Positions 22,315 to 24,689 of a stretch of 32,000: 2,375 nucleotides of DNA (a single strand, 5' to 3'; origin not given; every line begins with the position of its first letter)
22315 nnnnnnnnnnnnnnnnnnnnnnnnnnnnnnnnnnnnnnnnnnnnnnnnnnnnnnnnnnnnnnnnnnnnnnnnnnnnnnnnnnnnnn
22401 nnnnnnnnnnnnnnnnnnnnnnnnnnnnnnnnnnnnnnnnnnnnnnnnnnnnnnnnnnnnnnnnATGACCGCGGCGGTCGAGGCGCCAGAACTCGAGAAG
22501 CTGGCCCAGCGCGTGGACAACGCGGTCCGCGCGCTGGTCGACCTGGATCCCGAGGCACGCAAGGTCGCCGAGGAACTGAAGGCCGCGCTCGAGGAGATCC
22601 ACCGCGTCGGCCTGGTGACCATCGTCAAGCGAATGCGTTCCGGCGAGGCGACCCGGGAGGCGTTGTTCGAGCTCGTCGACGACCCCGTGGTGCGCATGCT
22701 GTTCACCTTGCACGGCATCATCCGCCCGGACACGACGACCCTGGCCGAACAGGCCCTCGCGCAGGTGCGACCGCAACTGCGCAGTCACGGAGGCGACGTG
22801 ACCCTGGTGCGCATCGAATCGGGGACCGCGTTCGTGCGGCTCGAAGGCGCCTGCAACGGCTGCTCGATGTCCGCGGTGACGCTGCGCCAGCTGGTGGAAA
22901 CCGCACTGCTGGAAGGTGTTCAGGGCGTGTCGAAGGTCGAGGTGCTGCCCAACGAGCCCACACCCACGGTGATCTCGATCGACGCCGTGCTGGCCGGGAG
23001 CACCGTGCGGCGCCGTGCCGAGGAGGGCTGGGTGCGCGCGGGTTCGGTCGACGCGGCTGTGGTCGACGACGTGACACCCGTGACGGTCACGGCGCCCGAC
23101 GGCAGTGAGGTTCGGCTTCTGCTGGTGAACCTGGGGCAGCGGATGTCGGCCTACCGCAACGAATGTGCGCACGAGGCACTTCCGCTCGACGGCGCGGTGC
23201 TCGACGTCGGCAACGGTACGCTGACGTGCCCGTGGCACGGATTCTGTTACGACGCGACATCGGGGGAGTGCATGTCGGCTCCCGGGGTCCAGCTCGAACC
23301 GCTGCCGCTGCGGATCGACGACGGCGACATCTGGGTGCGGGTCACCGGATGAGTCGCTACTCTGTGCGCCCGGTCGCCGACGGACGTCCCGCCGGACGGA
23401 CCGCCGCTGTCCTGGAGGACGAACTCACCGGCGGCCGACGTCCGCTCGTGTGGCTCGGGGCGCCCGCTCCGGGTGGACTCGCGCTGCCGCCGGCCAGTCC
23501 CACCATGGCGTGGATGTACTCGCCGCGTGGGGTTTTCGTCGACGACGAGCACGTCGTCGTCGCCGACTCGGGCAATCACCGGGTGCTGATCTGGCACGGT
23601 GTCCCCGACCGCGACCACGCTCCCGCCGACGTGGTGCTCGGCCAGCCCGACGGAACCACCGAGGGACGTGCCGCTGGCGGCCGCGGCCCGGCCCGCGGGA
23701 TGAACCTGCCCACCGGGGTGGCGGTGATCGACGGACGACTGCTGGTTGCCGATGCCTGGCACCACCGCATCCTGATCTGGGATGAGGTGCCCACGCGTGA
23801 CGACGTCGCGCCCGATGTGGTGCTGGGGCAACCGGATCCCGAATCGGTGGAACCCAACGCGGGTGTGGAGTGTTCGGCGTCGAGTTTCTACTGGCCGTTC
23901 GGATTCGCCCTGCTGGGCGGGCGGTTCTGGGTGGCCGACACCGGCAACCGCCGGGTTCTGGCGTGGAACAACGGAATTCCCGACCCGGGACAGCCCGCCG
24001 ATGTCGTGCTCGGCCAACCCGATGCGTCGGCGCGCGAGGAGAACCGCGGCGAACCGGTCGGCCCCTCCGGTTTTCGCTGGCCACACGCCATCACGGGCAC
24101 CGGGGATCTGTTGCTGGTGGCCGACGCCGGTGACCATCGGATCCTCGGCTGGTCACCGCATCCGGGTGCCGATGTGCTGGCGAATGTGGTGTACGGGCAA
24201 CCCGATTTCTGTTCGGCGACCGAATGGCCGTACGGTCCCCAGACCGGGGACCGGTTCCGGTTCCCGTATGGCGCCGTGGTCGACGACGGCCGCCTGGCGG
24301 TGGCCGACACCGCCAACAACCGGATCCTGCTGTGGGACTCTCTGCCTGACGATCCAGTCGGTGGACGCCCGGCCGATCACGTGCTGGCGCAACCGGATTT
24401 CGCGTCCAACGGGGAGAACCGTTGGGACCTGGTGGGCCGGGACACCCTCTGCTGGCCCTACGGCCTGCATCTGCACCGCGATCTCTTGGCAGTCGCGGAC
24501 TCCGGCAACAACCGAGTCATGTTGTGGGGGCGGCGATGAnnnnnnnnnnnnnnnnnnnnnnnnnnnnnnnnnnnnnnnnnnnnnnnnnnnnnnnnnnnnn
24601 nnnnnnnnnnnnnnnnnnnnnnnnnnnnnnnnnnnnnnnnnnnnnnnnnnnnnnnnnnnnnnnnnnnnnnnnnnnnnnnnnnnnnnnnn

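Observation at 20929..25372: Five translationally coupled genes of unknown function between the Huc endopeptidase and the hyp genes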

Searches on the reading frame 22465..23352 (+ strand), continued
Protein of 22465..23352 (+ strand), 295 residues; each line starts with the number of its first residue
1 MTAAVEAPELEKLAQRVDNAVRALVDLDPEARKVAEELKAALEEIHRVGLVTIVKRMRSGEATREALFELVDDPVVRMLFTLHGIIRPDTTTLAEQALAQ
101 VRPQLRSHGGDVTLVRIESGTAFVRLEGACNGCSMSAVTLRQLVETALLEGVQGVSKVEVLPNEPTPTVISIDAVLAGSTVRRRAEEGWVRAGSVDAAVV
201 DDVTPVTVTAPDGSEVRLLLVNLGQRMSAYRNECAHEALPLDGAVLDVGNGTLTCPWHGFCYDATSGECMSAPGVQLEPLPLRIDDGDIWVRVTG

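Call 75: find_homologous_proteins(query=L002:7212-7709:+, max_evalue=0.001)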
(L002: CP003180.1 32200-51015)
Query L002:7212-7709:+ (165 aa): 2 proteins with E <= 0.001 among 115 candidates.
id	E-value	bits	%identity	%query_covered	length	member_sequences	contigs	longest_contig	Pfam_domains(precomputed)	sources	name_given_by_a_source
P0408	8.6e-102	356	98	100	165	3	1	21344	-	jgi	-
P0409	8.1e-39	151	50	100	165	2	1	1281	-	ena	-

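Call 79: predict_structure(alignment_id=A4)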
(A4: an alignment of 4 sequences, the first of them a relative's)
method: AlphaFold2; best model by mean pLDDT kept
length: 165 residues; sequences in the alignment: 4
mean_pLDDT: 66.4   pTM: 0.47
mean pLDDT of the five models: 66.4, 65.6, 55.3, 55.1, 53.9
residues with pLDDT >= 90: 15; 70-90: 47; 50-70: 79; < 50: 24
segments of 3 or more residues with pLDDT < 50: 72-74, 91-101, 157-165
pLDDT, mean of each block of 10 residues (from residue 1): 69 73 65 67 64 62 63 54 65 39 68 91 66 88 87 57 36
secondary structure, 60 per line:
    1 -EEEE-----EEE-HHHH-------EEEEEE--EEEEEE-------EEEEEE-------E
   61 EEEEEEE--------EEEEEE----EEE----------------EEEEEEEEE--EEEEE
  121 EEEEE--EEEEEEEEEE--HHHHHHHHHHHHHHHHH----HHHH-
elements in order: E2-5 E11-13 H15-18 E26-31 E34-39 E47-52 E60-67 E76-81 E86-88 E105-113 E116-125 E128-137 H140-156 H161-164

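Call 81: fold_search(model_id=the predicted structure, library=pdb)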
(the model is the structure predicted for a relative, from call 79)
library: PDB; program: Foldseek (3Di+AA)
matches with E <= 10: 1040; with E <= 0.001: 0
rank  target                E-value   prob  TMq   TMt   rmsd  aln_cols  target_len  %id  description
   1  9kby_A                1.0e-01  0.96  0.22  0.06   4.5        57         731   10  Cryo-EM structure of DCL4-Hairpin RNA complex (released 2026-02-18)
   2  6amq_C                1.3e-01  0.11  0.17  0.09  18.1       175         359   12  Crystal structure of the DNA polymerase III subunit beta from Enterobacter cloacae (released 2017-11-01)
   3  9r4j_B                1.6e-01  0.41  0.20  0.24  10.1        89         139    8  CryoEM structure of MraZ in complex with its promoter from Mycoplasma genitalium (released 2026-02-04)
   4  9qlg_B                1.8e-01  0.38  0.20  0.23  10.7        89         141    8  Crystal structure of the transcription factor MraZ from Mycoplasma genitalium (released 2026-02-04)
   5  1n0e_C                1.9e-01  0.54  0.22  0.26   9.3        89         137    9  CRYSTAL STRUCTURE OF A CELL DIVISION AND CELL WALL BIOSYNTHESIS PROTEIN UPF0040 FROM MYCOPLASMA PNEUMONIAE: INDICATION (released 2003-10-21)
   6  9qlg_A                1.9e-01  0.38  0.21  0.24  10.5        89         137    8  Crystal structure of the transcription factor MraZ from Mycoplasma genitalium (released 2026-02-04)
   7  7fds_A                2.2e-01  0.30  0.20  0.29  17.7       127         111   10  High resolution crystal structure of LpqH from Mycobacterium tuberculosis (released 2021-12-15)
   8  1pda                  2.6e-01  0.82  0.24  0.15   5.2        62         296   19  STRUCTURE OF PORPHOBILINOGEN DEAMINASE REVEALS A FLEXIBLE MULTIDOMAIN POLYMERASE WITH A SINGLE CATALYTIC SITE (released 1993-10-31)
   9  9sz7_J                2.6e-01  0.28  0.20  0.24  10.8        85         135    8  CryoEM structure of MraZ in complex with 4 box promoter from Mycoplasma genitalium (released 2026-02-04)
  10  4zjm_D                2.6e-01  0.12  0.16  0.22  18.2       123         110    9  Crystal Structure of Mycobacterium tuberculosis LpqH (Rv3763) (released 2015-05-13)
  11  9cq3_c                2.6e-01  0.12  0.18  0.14  19.0       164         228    8  The gap-filling complex with Pol mu engaged in the NHEJ pathway (released 2025-04-23)
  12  4zjm_F                2.9e-01  0.12  0.15  0.21  17.3       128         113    9  Crystal Structure of Mycobacterium tuberculosis LpqH (Rv3763) (released 2015-05-13)
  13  9sz7_K                3.0e-01  0.23  0.21  0.26  12.7       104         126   10  CryoEM structure of MraZ in complex with 4 box promoter from Mycoplasma genitalium (released 2026-02-04)
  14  9sz7_B                3.2e-01  0.41  0.22  0.26   9.9        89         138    8  CryoEM structure of MraZ in complex with 4 box promoter from Mycoplasma genitalium (released 2026-02-04)
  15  6e8d_B                3.4e-01  0.08  0.17  0.07  18.7       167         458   12  Crystal structure of the Bacillus subtilis sliding clamp-MutL complex. (released 2019-05-01)
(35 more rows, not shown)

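Call 85: search_protein_families(library=pfam, proteins=[L001:8594-8971:+, L001:6954-7274:+, L004:6943-7257:+, L005:6912-7223:+, L002:7212-7709:+], max_evalue=1)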
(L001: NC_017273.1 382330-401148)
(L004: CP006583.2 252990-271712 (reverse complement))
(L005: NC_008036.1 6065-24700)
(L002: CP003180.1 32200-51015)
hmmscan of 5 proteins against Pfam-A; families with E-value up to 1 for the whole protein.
L001:8594-8971:+ (125 aa): 0 families

L001:6954-7274:+ (106 aa): 0 families

L004:6943-7257:+ (104 aa): 0 families

L005:6912-7223:+ (103 aa): 0 families

L002:7212-7709:+ (165 aa): 1 family
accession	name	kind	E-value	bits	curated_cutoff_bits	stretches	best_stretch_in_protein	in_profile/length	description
PF09475.16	Dot_icm_IcmQ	-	0.072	13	25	1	113-153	60-100/179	Dot/Icm secretion system protein (dot_icm_IcmQ)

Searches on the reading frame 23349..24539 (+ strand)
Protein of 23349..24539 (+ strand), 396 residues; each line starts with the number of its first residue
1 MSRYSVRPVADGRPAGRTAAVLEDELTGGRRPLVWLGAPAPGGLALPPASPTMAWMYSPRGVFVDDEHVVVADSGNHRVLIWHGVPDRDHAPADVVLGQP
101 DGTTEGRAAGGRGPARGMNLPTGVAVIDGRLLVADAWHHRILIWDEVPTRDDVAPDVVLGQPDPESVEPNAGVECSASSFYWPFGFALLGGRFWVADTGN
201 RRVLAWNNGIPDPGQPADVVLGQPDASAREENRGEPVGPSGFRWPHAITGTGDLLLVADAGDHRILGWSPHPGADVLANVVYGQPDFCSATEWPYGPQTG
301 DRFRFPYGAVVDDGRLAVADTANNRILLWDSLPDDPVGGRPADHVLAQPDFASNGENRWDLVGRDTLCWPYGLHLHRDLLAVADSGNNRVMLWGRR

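Call 4: search_protein_families(library=pfam, proteins=[window:23349-24539:+], max_evalue=0.1)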
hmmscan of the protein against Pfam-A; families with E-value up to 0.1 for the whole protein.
window:23349-24539:+ (396 aa): 1 family
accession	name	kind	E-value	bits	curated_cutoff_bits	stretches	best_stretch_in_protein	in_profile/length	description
PF01436.27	NHL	-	2.4e-27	94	20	4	57-81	2-27/28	NHL repeat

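Call 5: search_protein_families(library=ncbifam, proteins=[window:23349-24539:+], max_evalue=0.1)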
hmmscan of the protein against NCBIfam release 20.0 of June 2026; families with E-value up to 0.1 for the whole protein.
window:23349-24539:+ (396 aa): 1 family
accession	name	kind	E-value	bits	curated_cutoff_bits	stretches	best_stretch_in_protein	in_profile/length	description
NF033206.1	ScyE_fam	subfamily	0.0084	15.7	80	0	305-327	141-163/333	ScyD/ScyE family protein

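Call 43: find_related_loci(query=A1, collection=genome_contigs, flank=10000)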
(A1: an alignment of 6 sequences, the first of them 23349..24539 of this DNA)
Query A1 (396 aa) in genome_contigs; peptide patterns used: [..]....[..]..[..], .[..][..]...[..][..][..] (x = any residue, [..] = any of these).
600 stretches matched a pattern (row limit reached: there are more); 583 encode a relative of the query (tblastn E <= 1e-3); the best 80 are kept; 80 distinct loci.
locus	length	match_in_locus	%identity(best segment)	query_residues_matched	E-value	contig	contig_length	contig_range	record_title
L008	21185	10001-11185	78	1-395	0e+0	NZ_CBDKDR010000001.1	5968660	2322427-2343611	Mycobacterium sp. smrl_JER01 contig_1, whole genome shotgun sequence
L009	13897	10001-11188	76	1-395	0e+0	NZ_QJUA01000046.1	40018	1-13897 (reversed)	Mycobacterium kyogaense strain NCTC 11659 NODE_46_length_40018_cov_29.8645, whole genome shotgun sequence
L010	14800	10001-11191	78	1-396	0e+0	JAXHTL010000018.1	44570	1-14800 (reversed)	MAG: Actinomycetota bacterium isolate MAG23_tar_biofilm MAG23_18, whole genome shotgun sequence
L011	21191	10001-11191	76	1-395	0e+0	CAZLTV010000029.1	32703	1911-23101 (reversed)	MAG TPA_asm: uncultured Mycobacterium sp. isolate SRP321284_co1_205 genome assembly, contig: NODE_1513_length_32703_cov_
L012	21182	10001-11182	78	1-393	0e+0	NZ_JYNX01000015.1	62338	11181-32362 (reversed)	Mycolicibacterium chubuense strain DSM 44219 MCHUDSM44219_contig000015, whole genome shotgun sequence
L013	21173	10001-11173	74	1-395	0e+0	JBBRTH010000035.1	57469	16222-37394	MAG: Mycobacteriales bacterium isolate La2_metabat2.199 La2_metabat2.199_K_1648413L57469_cov_18.9997, whole genome shotg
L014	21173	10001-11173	74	1-395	0e+0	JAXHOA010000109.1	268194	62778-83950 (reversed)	MAG: Mycobacterium sp. isolate Salar_de_Ascotan_water_MAG_AWA19 contig_1712_polypolish, whole genome shotgun sequence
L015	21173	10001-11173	73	1-395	0e+0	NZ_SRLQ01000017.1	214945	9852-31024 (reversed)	Mycolicibacterium sp. CH28 CH28_MIRA5_MiSeq_deconseq_c17, whole genome shotgun sequence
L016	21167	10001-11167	75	1-393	0e+0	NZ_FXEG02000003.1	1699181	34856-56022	Mycobacterium ahvazicum strain AFP003, whole genome shotgun sequence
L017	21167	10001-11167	74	1-393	0e+0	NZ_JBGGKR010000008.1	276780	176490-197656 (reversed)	Mycobacterium sp. pR1184 contig00008, whole genome shotgun sequence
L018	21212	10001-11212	71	1-393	0e+0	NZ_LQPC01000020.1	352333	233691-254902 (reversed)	Mycolicibacterium iranicum strain DSM 45541 contig_27, whole genome shotgun sequence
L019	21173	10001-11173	73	1-395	0e+0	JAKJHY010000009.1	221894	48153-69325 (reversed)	Mycobacterium sp. MBM sequence009, whole genome shotgun sequence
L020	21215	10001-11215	71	1-396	0e+0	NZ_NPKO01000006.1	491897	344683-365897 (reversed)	Mycolicibacterium sp. P9-64 NODE_6_length_491897_cov_46.3965, whole genome shotgun sequence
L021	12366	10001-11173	73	1-395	0e+0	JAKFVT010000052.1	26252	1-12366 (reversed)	MAG: Mycobacterium sp. isolate D4_Bin_10 D4_0000686, whole genome shotgun sequence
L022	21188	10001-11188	71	1-395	0e+0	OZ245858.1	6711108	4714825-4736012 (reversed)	MAG: Mycobacterium sp. isolate 992e98e9-2b4b-4d6c-8e35-8358b66853ef genome assembly, chromosome: 1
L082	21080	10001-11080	60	27-395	2e-134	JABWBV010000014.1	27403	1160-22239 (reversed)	MAG: Anaerolineales bacterium isolate MAG_39 scaffold_1605, whole genome shotgun sequence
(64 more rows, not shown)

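Call 54: search_solved_structures(query=window:23349-24539:+, max_evalue=0.01)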
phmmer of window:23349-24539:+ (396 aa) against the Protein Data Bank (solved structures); distinct sequences matched with E-value up to 0.01: 10.
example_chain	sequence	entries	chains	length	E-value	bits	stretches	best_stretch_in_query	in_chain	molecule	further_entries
8j72_A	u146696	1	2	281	3.9e-12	49.2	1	57-145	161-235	E3 ubiquitin-protein ligase TRIM71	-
9jur_A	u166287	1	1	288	1.5e-11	47.2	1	57-145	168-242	E3 ubiquitin-protein ligase TRIM71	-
7qrx_A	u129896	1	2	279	1.8e-11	47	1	57-145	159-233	E3 ubiquitin-protein ligase TRIM71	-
6fpt_A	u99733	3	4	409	2.2e-09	40.1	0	57-145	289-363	E3 ubiquitin-protein ligase TRIM71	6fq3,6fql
6d69_A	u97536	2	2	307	3.4e-08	36.2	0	302-329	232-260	NHL Repeat Region of D. melanogaster Thin | Thin, isoform D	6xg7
7qrw_A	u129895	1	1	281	1.7e-05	27.3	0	55-78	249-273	Isoform 4 of Tripartite motif-containing protein 3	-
7b96_A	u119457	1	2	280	3e-05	26.5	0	56-81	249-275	Isoform 2 of Tripartite motif-containing protein 2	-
7qrv_A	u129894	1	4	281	3.9e-05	26.1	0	55-81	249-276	Tripartite motif-containing protein 2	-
7b2r_A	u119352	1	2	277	5.6e-05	25.6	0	55-79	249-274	Tripartite motif-containing protein 2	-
6g7w_A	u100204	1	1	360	7.7e-05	25.1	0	126-266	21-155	NHL repeat-containing protein 2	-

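Call 85: search_protein_families(library=pfam, proteins=[L082:8288-8650:+], max_evalue=1)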
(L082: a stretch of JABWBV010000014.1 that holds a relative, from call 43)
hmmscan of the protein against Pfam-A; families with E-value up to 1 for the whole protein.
L082:8288-8650:+ (120 aa): 0 families
